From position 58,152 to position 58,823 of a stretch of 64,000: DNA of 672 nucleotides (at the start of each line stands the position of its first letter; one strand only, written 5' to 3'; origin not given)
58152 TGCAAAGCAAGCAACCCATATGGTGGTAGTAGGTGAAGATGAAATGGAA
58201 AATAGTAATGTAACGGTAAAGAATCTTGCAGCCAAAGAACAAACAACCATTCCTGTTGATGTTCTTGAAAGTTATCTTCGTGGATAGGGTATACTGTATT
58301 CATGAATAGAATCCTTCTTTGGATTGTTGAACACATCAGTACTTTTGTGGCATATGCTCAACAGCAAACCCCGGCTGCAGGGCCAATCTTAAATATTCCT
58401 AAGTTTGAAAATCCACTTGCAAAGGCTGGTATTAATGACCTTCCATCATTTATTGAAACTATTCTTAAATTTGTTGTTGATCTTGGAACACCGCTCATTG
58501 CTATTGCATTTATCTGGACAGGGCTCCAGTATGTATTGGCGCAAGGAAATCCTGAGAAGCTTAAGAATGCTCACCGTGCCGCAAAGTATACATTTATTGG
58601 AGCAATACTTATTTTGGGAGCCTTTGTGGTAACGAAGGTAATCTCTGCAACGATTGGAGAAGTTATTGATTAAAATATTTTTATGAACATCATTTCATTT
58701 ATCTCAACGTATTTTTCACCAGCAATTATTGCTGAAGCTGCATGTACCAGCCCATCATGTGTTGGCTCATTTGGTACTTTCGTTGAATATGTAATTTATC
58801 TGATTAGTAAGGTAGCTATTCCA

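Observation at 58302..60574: Tandem array of six small two-helix membrane proteins resembling VirB2/TrbC-type T4SS pilins, each with a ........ promoter box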

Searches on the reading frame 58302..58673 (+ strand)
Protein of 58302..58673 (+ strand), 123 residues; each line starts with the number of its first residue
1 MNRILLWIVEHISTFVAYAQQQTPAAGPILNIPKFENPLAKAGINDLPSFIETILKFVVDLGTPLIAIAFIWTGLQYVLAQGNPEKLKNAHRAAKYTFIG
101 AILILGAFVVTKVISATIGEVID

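Call 3: search_protein_families(library=pfam, proteins=[window:58302-58673:+], max_evalue=10)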
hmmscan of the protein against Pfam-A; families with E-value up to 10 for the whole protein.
window:58302-58673:+ (123 aa): 5 families
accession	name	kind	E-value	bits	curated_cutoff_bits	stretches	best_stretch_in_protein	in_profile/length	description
PF18895.5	T4SS_pilin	-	3.5e-09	37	26.6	1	50-114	8-71/71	Type IV secretion system pilin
PF04956.18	TrbC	-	1.1e-05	26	27.9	1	40-107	30-91/98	TrbC/VIRB2 pilin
PF04515.18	Choline_transpo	-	0.041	13.5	26.9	1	37-123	241-315/326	Plasma-membrane choline transporter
PF20535.3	DUF6750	-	0.068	13.5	27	1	64-117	68-120/128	Family of unknown function (DUF6750)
PF04290.18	DctQ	-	0.072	13.4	28.3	1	47-117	57-126/132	Tripartite ATP-independent periplasmic transporters, DctQ component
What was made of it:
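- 58302..58673 (+): m1: 123-aa pilin precursor. Leader ends AYA|Q, followed by a two-helix hairpin with a QGNPEKL loop. PF18895 37 bits (cut-off 26.6) and TrbC 26.0 bits (cut-off 27.9) (call 3).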

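Call 17: search_protein_families(library=ncbifam, proteins=[window:58302-58673:+], max_evalue=1)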
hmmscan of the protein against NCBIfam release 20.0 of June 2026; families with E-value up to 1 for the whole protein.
window:58302-58673:+ (123 aa): 1 family
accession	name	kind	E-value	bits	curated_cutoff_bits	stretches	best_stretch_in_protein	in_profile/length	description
NF045849.1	ICE_MMCAP2_0565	equivalog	0.00014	21.5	40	1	49-118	11-80/80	Mbov_0395 family pilin-like conjugal transfer protein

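Call 18: find_homologous_proteins(query=window:58302-58673:+)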
Query window:58302-58673:+ (123 aa): 5 proteins with E <= 0.001 among 13 candidates.
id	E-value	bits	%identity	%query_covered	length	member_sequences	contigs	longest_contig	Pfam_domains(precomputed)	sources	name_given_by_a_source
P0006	4.6e-73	261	100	100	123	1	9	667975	PF18895.6,PF04956.19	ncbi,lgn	ncbi:MAG TPA: pilin [Candidatus Paceibacterota bacterium]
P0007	4.6e-66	238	88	100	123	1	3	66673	PF18895.6,PF04956.19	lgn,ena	-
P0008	1.2e-55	205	76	100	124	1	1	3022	PF18895.6,PF04956.19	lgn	-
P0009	2.9e-47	178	67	100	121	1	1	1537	PF18895.6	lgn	-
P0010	2.0e-38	149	63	100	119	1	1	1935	PF18895.6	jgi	jgi:hypothetical protein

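Call 20: find_encoding_contigs(protein=P0007, flank=10000, max_places=3)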
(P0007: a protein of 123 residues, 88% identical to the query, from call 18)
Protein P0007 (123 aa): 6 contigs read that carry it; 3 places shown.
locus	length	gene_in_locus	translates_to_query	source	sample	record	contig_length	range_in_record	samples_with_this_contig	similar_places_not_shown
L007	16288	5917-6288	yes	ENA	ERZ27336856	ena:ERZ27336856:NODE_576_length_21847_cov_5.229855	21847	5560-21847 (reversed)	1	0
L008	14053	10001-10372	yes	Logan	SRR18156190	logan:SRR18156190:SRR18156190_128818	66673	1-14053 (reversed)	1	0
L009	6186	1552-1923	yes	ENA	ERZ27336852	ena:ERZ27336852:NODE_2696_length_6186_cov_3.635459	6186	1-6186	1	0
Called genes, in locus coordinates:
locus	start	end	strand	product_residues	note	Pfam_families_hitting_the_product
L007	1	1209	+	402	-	?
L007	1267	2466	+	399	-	PF02195:ParB_N, PF17762:HTH_ParB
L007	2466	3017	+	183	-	PF01863:YgjP-like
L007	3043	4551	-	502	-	PF13328:HD_4, PF01966:HD (weak), PF04607:RelA_SpoT, PF02824:TGS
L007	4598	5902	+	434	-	PF00152:tRNA-synt_2 (weak), PF13393:tRNA-synt_His, PF00587:tRNA-synt_2b, PF03129:HGTP_anticodon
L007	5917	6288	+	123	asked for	PF04956:TrbC (faint), PF18895:T4SS_pilin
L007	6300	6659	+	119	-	-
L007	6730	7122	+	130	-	-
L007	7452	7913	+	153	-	-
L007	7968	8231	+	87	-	-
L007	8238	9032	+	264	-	PF13739:PdaC (faint), PF11738:DUF3298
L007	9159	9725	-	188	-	-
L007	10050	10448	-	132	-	-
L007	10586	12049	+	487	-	PF03193:RsgA_GTPase (faint), PF00005:ABC_tran, PF02463:SMC_N (faint), PF13555:AAA_29 (faint), PF20720:nSTAND3 (faint), PF13304:AAA_21 (weak), PF00005:ABC_tran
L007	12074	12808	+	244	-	-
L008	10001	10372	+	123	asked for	PF04956:TrbC (faint), PF18895:T4SS_pilin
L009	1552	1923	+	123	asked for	PF04956:TrbC (faint), PF18895:T4SS_pilin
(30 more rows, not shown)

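Call 29: find_related_loci(query=A2, collection=genome_contigs, flank=10000)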
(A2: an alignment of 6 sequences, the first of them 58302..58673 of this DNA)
Query A2 (123 aa) in genome_contigs; peptide patterns used: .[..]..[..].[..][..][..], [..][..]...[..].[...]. (x = any residue, [..] = any of these).
46 stretches matched a pattern; 13 encode a relative of the query (tblastn E <= 1e-3); 13 distinct loci.
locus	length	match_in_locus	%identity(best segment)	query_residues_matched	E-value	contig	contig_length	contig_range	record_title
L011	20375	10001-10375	54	1-123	6e-39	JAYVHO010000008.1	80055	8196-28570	MAG: bacterium isolate GL49_Down_metabinner_19 GL49_Down_metabinner_19_7, whole genome shotgun sequence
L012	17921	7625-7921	42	21-122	2e-21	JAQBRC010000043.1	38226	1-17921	MAG: Candidatus Nomurabacteria bacterium isolate RYN_389 scaffold_2326294, whole genome shotgun sequence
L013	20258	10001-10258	37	35-123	4e-16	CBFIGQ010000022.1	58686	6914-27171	MAG: Minisyncoccia bacterium isolate Co_bin_773_orig genome assembly, contig: Co_bin_773_orig_Co_c_000002535886, whole g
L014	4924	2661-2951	39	18-118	4e-16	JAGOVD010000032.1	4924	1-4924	MAG: Candidatus Paceibacterota bacterium isolate Gw_Eff_bin_539 Gw_Eff_60274_length_4924_cov_5.718366, whole genome shot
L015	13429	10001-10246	36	34-118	9e-14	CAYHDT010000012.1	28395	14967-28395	MAG TPA_asm: uncultured Candidatus Saccharibacteria bacterium isolate ERP119705_co10_179 genome assembly, contig: NODE_1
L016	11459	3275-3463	43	34-96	6e-14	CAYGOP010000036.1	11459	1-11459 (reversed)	MAG TPA_asm: uncultured Candidatus Saccharibacteria bacterium isolate ERP117304_co1_139 genome assembly, contig: NODE_52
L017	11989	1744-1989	34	34-118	5e-13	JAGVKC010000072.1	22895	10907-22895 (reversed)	MAG: Candidatus Paceibacterota bacterium isolate SW_34 c_000000064671, whole genome shotgun sequence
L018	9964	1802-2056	37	36-123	1e-16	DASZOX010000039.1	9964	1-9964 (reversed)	MAG TPA_asm: Candidatus Paceibacterota bacterium isolate SMAG_U5956 k141_297051, whole genome shotgun sequence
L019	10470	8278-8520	34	7-92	1e-8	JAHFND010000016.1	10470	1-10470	MAG: bacterium isolate nzgw472 NODE_6822_length_10471_cov_3.607150, whole genome shotgun sequence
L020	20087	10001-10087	55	64-92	2e-8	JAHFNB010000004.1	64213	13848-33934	MAG: bacterium isolate nzgw470 NODE_333_length_64214_cov_29.339179, whole genome shotgun sequence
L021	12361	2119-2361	30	15-105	9e-8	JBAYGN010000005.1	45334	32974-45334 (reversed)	MAG: Candidatus Paceibacterota bacterium isolate SO_2016_GW1_126 scaffold01547_OW334_2016, whole genome shotgun sequence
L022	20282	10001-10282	28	25-118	7e-8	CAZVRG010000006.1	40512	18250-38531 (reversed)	MAG TPA_asm: uncultured Candidatus Saccharibacteria bacterium isolate SRP178908_co1_39 genome assembly, contig: NODE_518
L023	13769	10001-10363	53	67-103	7e-6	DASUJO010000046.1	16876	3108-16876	MAG TPA_asm: Candidatus Saccharimonadales bacterium isolate SMAG_U1488 k141_701470, whole genome shotgun sequence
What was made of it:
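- Tried and rejected: The MAG itself was not among the GTDB representative loci returned (call 29).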

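Call 34: search_protein_families(library=pfam, proteins=[L012:5401-6690:+, L023:6492-9314:-, L023:997-2970:-, L016:9014-11287:+, L017:5351-7258:-, L023:4870-6414:-, L016:6322-7866:-, L022:2580-3917:+, L022:16591-18000:-, L012:1497-2135:+], max_evalue=0.0001)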
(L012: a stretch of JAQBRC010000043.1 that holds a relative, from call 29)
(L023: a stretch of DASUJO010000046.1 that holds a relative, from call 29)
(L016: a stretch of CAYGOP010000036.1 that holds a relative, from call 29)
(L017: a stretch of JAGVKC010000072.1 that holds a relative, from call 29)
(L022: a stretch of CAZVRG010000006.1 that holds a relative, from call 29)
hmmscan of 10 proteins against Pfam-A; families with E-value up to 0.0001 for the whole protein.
L012:5401-6690:+ (429 aa): 2 families
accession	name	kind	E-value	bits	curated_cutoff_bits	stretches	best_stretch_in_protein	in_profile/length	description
PF13416.11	SBP_bac_8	-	2.2e-23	83.9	27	1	56-366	1-267/279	Bacterial extracellular solute-binding protein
PF01547.30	SBP_bac_1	-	6.4e-20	72.8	26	1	51-337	7-295/307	Bacterial extracellular solute-binding protein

L023:6492-9314:- (940 aa): 0 families

L023:997-2970:- (657 aa): 3 families
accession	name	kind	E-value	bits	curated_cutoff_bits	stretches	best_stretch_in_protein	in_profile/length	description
PF19044.6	P-loop_TraG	-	2.8e-25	89.2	25.8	2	431-573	192-341/413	TraG P-loop domain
PF12846.13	AAA_10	-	2.6e-13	50.2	27.5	2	462-585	215-340/362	AAA-like domain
PF01935.23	DUF87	-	1.4e-07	32.3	23.2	1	264-326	28-92/220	Helicase HerA, central domain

L016:9014-11287:+ (757 aa): 0 families

L017:5351-7258:- (635 aa): 2 families
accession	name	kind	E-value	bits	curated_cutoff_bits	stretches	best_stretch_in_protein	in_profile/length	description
PF01833.30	TIG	-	6.6e-07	29.7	20.9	0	295-363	5-72/84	IPT/TIG domain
PF01835.25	MG2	-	3e-05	24.7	32.8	0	575-627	37-90/96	MG2 domain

L023:4870-6414:- (514 aa): 0 families

L016:6322-7866:- (514 aa): 0 families

L022:2580-3917:+ (445 aa): 0 families

L022:16591-18000:- (469 aa): 0 families

L012:1497-2135:+ (212 aa): 1 family
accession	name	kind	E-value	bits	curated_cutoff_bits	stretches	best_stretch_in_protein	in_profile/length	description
PF13483.12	Lactamase_B_3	-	1.8e-18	67.4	24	1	3-166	2-159/160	Beta-lactamase superfamily domain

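Call 35: list_cluster_members(proteins=[window:58302-58673:+, window:59116-59496:+])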
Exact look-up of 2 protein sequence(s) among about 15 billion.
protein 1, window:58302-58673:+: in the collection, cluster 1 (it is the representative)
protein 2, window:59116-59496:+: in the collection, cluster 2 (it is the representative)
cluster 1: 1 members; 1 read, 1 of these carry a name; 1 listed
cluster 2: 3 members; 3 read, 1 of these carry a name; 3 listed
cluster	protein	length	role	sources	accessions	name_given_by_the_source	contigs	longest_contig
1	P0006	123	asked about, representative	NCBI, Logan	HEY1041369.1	MAG TPA: pilin [Candidatus Paceibacterota bacterium]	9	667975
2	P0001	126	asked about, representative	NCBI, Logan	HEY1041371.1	MAG TPA: hypothetical protein VGE63_01460 [Candidatus Paceibacterota bacterium]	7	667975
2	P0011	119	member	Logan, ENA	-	-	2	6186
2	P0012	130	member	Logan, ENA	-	-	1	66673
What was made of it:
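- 58302..58673 (+): NCBI already names it 'pilin', HEY1041369.1 (calls 18, 35).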

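Call 36: find_homologous_proteins(query=L023:997-2970:-, max_evalue=0.00001)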
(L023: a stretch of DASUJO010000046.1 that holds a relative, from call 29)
Query L023:997-2970:- (657 aa): 8000 proteins with E <= 0.00001 among 8000 candidates; the best 120 are listed.
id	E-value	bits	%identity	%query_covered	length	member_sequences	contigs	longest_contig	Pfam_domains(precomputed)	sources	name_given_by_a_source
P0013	0.0e+0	1410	100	97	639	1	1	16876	PF19044.7,PF01935.24,PF12846.14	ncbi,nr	ncbi:MAG TPA: DUF87 domain-containing protein [Candidatus Saccharimonadales bacterium]|nr:DUF87 doma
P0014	0.0e+0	1388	95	100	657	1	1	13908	PF19044.7,PF01935.24,PF12846.14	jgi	jgi:type IV secretory pathway VirB4 component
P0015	0.0e+0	1380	95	99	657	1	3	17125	PF19044.7,PF01935.24,PF12846.14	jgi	jgi:type IV secretory pathway VirB4 component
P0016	0.0e+0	1380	95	99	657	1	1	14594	PF19044.7,PF01935.24,PF12846.14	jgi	jgi:type IV secretory pathway VirB4 component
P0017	0.0e+0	1379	95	99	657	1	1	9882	PF19044.7,PF01935.24,PF12846.14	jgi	jgi:type IV secretory pathway VirB4 component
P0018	0.0e+0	1374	95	99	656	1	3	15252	PF19044.7,PF01935.24,PF12846.14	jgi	jgi:type IV secretory pathway VirB4 component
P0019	0.0e+0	1371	95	99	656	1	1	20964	PF19044.7,PF01935.24,PF12846.14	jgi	jgi:type IV secretory pathway VirB4 component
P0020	0.0e+0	1371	95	99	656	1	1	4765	PF19044.7,PF01935.24,PF12846.14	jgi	jgi:type IV secretory pathway VirB4 component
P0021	0.0e+0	1370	94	99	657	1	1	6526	PF19044.7,PF01935.24,PF12846.14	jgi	jgi:type IV secretory pathway VirB4 component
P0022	0.0e+0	1336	94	97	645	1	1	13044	PF19044.7,PF01935.24,PF12846.14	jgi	jgi:type IV secretory pathway VirB4 component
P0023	0.0e+0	1290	88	100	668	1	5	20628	PF19044.7,PF01935.24,PF12846.14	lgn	-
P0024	0.0e+0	1278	88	100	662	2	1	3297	PF19044.7,PF01935.24,PF12846.14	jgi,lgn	jgi:type IV secretory pathway VirB4 component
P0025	0.0e+0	1276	87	100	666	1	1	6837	PF19044.7,PF01935.24,PF12846.14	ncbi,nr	ncbi:MAG TPA: DUF87 domain-containing protein [Candidatus Saccharimonadales bacterium]|nr:DUF87 doma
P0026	0.0e+0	1275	87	100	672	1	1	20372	PF19044.7,PF01935.24,PF12846.14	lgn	-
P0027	0.0e+0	1275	87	100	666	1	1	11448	PF19044.7,PF01935.24,PF12846.14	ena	-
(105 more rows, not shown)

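Call 49: search_protein_families(library=pfam, alignment_id=A5, max_evalue=0.01)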
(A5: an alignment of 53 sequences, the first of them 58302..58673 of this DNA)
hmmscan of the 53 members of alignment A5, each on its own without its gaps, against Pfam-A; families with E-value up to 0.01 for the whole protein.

A. member 1, window:58302-58673:+ (123 aa): 2 families
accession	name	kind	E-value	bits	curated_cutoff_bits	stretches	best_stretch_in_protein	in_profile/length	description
PF18895.5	T4SS_pilin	-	3.5e-09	37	26.6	1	50-114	8-71/71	Type IV secretion system pilin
PF04956.18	TrbC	-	1.1e-05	26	27.9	1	40-107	30-91/98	TrbC/VIRB2 pilin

B. families by the number of members that match (of 53 scanned): 19 families
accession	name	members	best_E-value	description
PF18895.5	T4SS_pilin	44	5.4e-15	Type IV secretion system pilin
PF04956.18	TrbC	17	1.5e-08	TrbC/VIRB2 pilin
PF25592.1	DUF7937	2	0.00021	Domain of unknown function (DUF7937)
PF06664.17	WLS-like_TM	2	0.00093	Wntless-like, transmembrane domain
PF07331.16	TctB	2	0.0012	Tripartite tricarboxylate transporter TctB family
PF03994.20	DUF350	2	0.002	Domain of Unknown Function (DUF350)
PF02322.20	Cyt_bd_oxida_II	1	0.00051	Cytochrome bd terminal oxidase subunit II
PF09323.15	DUF1980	1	0.00056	DUF1980 N-terminal domain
PF09685.15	DUF4870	1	0.0013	Domain of unknown function (DUF4870)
PF05915.17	TMEM_230_134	1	0.0014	Transmembrane proteins 230/134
PF13520.12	AA_permease_2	1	0.003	Amino acid permease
PF22571.1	LiaI-LiaF-TM_PspC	1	0.0048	PspC transmembrane region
PF21827.1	New_glue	1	0.005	New glue protein family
PF04995.19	CcmD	1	0.0069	Heme exporter protein D (CcmD)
PF04290.18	DctQ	1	0.0076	Tripartite ATP-independent periplasmic transporters, DctQ component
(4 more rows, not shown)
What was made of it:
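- Call 49 (44 of 53 members of homologous arrays hit PF18895, 17 hit TrbC, best E 1.5e-8).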

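Call 50: search_solved_structures(query=A5, max_evalue=10, show_alignments=2)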
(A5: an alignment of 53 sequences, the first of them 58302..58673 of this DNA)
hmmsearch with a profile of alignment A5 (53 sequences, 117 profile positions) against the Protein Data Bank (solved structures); distinct sequences matched with E-value up to 10: 33.
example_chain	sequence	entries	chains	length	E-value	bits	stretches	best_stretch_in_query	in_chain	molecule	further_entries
8yq5_E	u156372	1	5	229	0.0028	20.9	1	38-98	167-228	de novo designed ion channel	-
4n4y_A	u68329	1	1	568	0.041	17.1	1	35-70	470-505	Cytochrome c oxidase subunit 1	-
1ehk_A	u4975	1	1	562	0.043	17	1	35-70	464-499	BA3-TYPE CYTOCHROME-C OXIDASE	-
4fa7_A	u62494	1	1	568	0.044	17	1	35-70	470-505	Cytochrome c oxidase subunit 1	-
4gp4_A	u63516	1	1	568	0.044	17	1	35-70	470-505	Cytochrome c oxidase subunit 1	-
4gp5_A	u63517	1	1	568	0.044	17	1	35-70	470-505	Cytochrome c oxidase subunit 1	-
1xme_A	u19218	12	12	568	0.044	17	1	35-70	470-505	Cytochrome c oxidase polypeptide I | Cytochrome c oxidase subunit 1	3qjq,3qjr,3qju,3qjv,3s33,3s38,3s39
4gp8_A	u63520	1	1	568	0.045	17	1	35-70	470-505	Cytochrome c oxidase subunit 1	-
3s8f_A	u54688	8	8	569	0.045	17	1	35-70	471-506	Cytochrome c oxidase subunit 1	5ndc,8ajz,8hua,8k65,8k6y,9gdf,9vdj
2qpd_A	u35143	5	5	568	0.045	17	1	35-70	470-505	Cytochrome c oxidase subunit 1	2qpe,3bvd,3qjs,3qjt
3eh3_A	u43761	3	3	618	0.05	16.8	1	35-70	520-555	Cytochrome c oxidase subunit 1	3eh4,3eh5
9f5x_2B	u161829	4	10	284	0.096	15.9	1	7-93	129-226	Cytochrome c oxidase polypeptide II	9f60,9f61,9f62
2zd9_A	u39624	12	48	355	0.1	15.8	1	26-86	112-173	Mll3241 protein | Cyclic nucleotide-gated potassium channel mll3241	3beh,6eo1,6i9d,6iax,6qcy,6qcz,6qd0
4chv_A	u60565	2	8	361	0.11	15.7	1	27-86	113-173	CYCLIC NUCLEOTIDE-GATED POTASSIUM CHANNEL MLL3241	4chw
7xa3_R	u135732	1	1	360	0.12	15.6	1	9-106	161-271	Isoform B of C-C chemokine receptor type 2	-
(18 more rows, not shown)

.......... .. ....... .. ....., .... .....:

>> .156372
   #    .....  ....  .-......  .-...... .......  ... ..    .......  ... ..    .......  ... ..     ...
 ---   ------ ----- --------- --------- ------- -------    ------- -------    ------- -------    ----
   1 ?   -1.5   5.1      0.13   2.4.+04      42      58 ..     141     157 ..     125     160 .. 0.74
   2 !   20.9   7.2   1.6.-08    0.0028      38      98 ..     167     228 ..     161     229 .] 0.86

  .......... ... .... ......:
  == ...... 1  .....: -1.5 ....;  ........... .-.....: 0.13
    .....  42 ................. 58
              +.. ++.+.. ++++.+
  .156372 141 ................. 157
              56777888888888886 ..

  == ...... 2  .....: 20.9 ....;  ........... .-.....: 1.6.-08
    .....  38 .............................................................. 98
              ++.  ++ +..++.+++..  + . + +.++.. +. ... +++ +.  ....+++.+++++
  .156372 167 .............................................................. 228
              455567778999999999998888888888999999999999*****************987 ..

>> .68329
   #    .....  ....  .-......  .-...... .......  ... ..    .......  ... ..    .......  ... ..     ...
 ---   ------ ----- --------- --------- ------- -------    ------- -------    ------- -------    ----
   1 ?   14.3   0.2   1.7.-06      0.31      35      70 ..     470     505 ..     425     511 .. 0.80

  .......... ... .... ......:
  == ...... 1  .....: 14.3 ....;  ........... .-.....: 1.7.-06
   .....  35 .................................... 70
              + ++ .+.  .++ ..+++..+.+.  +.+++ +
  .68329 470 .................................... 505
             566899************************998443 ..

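Call 51: predict_structure(alignment_id=A3)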
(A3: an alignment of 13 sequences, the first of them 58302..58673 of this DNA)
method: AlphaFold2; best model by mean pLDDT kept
length: 123 residues; sequences in the alignment: 13
mean_pLDDT: 68.7   pTM: 0.42
mean pLDDT of the five models: 68.7, 64.2, 62.7, 58.7, 57.3
residues with pLDDT >= 90: 0; 70-90: 71; 50-70: 32; < 50: 20
segments of 3 or more residues with pLDDT < 50: 17-32
pLDDT, mean of each block of 10 residues (from residue 1): 58 51 42 50 64 79 84 84 81 83 83 71 49
secondary structure, 60 per line:
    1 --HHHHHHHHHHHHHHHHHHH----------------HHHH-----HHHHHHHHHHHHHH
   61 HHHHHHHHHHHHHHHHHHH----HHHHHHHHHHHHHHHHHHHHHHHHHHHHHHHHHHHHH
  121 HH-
elements in order: H3-21 H38-41 H47-79 H84-122
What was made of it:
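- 58302..58673 (+): AF2 gives helices 47-79 and 84-122 at pLDDT about 80 (call 51).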

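Call 56: fold_search(model_id=the predicted structure, library=pdb)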
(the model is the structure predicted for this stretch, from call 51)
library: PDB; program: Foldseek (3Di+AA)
matches with E <= 10: 193; with E <= 0.001: 0
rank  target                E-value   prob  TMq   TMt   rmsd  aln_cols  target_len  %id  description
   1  1yg2                  9.7e-01  0.75  0.49  0.37  15.3       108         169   15  Structure of the Vibrio cholerae virulence activator AphA (released 2005-01-11)
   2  9asc_A                1.4e+00  0.77  0.45  0.19   2.8        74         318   24  Cryo-EM Structure of the Glycosyltransferase ArnC from Salmonella enterica in the UDP-bound State Determined on Talos  (released 2025-02-05)
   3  4biz_D                1.6e+00  0.35  0.36  0.24   8.3        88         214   12  Crystal structure of CpxAHDC (orthorhombic form 2) (released 2014-04-23)
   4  2v0x_B                1.6e+00  0.20  0.32  0.22   9.5       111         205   16  The dimerization domain of LAP2alpha (released 2007-06-26)
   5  3mq1_A                1.9e+00  0.23  0.35  0.41  10.4       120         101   18  Crystal Structure of Dust Mite Allergen Der p 5 (released 2010-06-02)
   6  3fpp_B                2.2e+00  0.77  0.52  0.26   4.8        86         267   14  Crystal structure of E.coli MacA (released 2009-04-28)
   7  6ynw_H                2.2e+00  0.20  0.28  0.39   5.3        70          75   14  Cryo-EM structure of Tetrahymena thermophila mitochondrial ATP synthase - central stalk/cring (released 2020-09-30)
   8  9oox_A                2.2e+00  0.14  0.29  0.34  11.7        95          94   13  Cryo-EM Structure of the Escherichia phage HK446 Rip1 in complex with the Enterobacteria phage T6 small terminase (released 2026-02-04)
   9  6n9h                  2.4e+00  0.85  0.49  0.75   2.4        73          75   11  De novo designed homo-trimeric amantadine-binding protein (released 2019-12-18)
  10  5oql_H                2.4e+00  0.33  0.43  0.29  15.1       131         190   10  Cryo-EM structure of the 90S pre-ribosome from Chaetomium thermophilum (released 2017-10-11)
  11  6naf                  2.7e+00  0.84  0.48  0.75   2.4        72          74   11  De novo designed homo-trimeric amantadine-binding protein (released 2019-12-18)
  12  9bhe_A                2.7e+00  0.57  0.49  0.22   4.4        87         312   23  Salmonella undecaprenyl-phosphate 4-deoxy-4-formamido-L-arabinose transferase (ArnC) bound to UDP (released 2025-02-12)
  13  9b77_A                2.7e+00  0.54  0.44  0.19   2.9        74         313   24  Cryo-EM Structure of the Glycosyltransferase ArnC from Salmonella enterica in the Apo State Determined on Krios micros (released 2025-02-05)
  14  8h2j_B                2.7e+00  0.35  0.37  0.47   5.8        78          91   22  Structure of Acb2 complexed with 3',3'-cGAMP (released 2023-02-22)
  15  8vxh_A                2.8e+00  0.54  0.45  0.20   2.8        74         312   24  Cryo-EM Structure of the Glycosyltransferase ArnC from Salmonella enterica in the Apo State Determined on Talos Arctic (released 2025-02-05)
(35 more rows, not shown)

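Call 71: search_protein_families(library=phrogs, proteins=[window:58302-58673:+], max_evalue=0.01)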
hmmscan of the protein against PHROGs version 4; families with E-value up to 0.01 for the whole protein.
window:58302-58673:+ (123 aa): 0 families
